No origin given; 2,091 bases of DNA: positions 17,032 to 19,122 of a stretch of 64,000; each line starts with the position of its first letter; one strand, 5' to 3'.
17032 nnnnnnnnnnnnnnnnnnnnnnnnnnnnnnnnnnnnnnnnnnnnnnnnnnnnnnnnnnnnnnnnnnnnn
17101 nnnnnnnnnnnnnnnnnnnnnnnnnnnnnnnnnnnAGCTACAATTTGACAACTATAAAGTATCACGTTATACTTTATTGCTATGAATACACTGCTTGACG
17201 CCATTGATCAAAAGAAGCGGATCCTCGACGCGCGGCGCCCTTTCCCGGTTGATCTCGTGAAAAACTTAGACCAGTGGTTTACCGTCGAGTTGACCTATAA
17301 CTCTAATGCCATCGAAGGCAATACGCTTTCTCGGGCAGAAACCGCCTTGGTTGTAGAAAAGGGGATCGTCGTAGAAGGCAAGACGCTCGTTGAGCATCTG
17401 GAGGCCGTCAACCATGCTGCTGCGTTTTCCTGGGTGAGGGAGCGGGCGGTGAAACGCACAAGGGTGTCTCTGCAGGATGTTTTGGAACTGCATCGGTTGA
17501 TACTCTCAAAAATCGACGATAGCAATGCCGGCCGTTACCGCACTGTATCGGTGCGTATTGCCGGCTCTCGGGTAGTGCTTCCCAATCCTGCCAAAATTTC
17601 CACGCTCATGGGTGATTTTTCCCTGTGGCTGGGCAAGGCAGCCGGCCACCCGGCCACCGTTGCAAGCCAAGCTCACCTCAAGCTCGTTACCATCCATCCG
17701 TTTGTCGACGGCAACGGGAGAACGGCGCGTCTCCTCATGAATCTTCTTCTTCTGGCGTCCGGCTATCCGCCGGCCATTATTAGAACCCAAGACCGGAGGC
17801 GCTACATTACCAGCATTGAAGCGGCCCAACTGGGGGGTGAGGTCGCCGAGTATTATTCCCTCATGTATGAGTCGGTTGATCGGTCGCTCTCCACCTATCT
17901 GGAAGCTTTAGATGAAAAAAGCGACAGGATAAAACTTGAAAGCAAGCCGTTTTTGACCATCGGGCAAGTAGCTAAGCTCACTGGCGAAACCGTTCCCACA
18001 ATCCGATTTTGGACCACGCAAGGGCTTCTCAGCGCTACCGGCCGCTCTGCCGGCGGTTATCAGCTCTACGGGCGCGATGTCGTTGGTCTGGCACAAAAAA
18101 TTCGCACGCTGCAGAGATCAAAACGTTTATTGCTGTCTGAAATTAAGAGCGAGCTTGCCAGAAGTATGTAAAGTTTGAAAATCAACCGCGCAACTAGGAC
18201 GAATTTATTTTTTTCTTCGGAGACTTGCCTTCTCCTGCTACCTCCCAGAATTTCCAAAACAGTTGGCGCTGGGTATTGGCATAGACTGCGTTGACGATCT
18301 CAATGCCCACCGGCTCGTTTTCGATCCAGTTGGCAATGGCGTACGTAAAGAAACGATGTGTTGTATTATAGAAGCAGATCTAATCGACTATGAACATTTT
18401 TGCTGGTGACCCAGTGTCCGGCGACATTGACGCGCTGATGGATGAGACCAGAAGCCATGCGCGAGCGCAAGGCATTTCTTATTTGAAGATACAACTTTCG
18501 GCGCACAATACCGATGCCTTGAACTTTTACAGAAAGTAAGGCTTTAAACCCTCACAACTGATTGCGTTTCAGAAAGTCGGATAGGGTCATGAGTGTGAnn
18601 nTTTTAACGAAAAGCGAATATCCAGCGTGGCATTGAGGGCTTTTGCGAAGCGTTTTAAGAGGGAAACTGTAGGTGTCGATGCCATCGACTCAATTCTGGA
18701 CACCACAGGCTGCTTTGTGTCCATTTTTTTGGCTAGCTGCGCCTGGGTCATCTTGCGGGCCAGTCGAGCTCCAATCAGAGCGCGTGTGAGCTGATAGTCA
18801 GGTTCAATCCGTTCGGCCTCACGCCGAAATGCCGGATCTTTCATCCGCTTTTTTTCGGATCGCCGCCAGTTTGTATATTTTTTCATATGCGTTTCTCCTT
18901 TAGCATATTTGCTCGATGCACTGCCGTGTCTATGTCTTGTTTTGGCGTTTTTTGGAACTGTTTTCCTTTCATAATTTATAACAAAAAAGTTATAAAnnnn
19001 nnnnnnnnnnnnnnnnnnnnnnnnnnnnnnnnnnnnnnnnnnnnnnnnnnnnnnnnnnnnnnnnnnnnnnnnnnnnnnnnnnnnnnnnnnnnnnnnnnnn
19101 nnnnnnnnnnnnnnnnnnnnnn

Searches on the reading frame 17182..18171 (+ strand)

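Call 76: search_protein_families(library=pfam, proteins=[window:17182-18171:+], max_evalue=0.001)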
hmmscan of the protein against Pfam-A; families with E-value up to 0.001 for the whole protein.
window:17182-18171:+ (329 aa): 3 families
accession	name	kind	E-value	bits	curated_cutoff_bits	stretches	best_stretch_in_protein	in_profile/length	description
PF02661.23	Fic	-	7.5e-22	78.4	24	1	95-190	2-93/93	Fic/DOC family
PF13411.12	MerR_1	-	5.3e-11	42.9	21.6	1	259-325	2-66/69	MerR HTH family regulatory protein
PF00376.29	MerR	-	5.2e-10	39.4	28.2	1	259-296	1-38/38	MerR family regulatory protein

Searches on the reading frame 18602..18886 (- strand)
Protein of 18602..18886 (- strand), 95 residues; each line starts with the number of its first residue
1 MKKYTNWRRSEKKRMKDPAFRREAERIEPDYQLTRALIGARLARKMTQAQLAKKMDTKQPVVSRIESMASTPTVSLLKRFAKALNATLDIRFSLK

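Call 48: search_protein_families(library=pfam, proteins=[window:18602-18886:-], max_evalue=10)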
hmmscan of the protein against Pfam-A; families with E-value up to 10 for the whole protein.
seq(95 aa): 8 families
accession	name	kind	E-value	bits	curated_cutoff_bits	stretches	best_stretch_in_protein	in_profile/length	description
PF01381.28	HTH_3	-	3.5e-12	46.6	23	1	40-89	4-53/55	Helix-turn-helix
PF13560.12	HTH_31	-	2.2e-06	28.3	27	1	40-89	9-59/64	Helix-turn-helix domain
PF13744.12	HTH_37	-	8.6e-05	22.7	27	1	23-91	9-78/80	Helix-turn-helix domain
PF13443.12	HTH_26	-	0.00026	21.6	22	1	43-88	8-54/63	Cro/C1-type HTH DNA-binding domain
PF13413.12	HTH_25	-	0.019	15.2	24.6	1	37-84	2-55/62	Helix-turn-helix domain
PF04545.22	Sigma70_r4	-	0.059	13.3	24.1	1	35-69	10-44/50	Sigma-70, region 4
PF01047.28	MarR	-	0.13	12.6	24.6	1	45-65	17-37/59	MarR family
PF12802.13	MarR_2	-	0.16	12.6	27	1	44-65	20-40/61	MarR family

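Call 52: find_homologous_proteins(query=window:18602-18886:-, max_evalue=1e-20)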
Query seq(95 aa) (95 aa): 4 proteins with E <= 1e-20 among 9 candidates.
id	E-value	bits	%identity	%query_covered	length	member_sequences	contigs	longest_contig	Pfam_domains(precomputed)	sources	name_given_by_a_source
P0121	1.1e-51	190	100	100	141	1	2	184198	PF01381.29,PF13560.13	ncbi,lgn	-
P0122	4.4e-29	118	67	96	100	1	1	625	PF01381.29,PF13560.13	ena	-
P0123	1.0e-28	117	67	95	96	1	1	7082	PF13744.13,PF01381.29,PF13560.13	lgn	-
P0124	2.6e-27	112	64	95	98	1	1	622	PF01381.29,PF13560.13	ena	-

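Call 53: find_encoding_contigs(protein=P0123, flank=2500, max_places=3)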
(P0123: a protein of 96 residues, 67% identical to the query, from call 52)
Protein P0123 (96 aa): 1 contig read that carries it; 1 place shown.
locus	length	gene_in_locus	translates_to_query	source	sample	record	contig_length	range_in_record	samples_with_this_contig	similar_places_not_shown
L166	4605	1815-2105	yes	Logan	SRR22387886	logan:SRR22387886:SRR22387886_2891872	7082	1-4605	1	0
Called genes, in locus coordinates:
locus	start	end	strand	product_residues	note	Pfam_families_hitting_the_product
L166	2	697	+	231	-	?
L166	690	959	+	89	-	-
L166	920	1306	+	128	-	-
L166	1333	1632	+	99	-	PF13366:PDDEXK_3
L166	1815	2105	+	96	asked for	PF13744:HTH_37 (weak), PF13560:HTH_31 (weak), PF01381:HTH_3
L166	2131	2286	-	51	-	-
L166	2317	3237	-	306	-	PF00389:2-Hacid_dh, PF02826:2-Hacid_dh_C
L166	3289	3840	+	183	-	PF09335:VTT_dom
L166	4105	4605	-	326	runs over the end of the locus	PF01699:Na_Ca_ex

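Call 54: find_encoding_contigs(protein=P0122, flank=1000, max_places=3)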
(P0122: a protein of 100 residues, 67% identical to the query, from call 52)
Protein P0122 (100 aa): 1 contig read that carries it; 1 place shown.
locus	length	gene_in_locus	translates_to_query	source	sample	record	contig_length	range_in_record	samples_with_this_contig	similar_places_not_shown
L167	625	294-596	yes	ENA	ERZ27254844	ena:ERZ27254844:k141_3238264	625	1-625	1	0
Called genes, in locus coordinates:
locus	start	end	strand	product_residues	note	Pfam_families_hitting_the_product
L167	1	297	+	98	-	?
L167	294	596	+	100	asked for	PF13560:HTH_31 (weak), PF01381:HTH_3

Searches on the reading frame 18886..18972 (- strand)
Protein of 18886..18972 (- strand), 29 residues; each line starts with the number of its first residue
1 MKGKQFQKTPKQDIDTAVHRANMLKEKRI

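Call 48: search_protein_families(library=pfam, proteins=[window:18886-18972:-], max_evalue=10)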
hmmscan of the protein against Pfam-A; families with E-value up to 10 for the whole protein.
seq(29 aa): 1 family
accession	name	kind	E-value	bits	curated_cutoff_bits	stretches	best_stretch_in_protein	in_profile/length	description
PF05973.20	Gp49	-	0.069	13.7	23.9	1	4-21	72-89/90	Phage derived protein Gp49-like (DUF891)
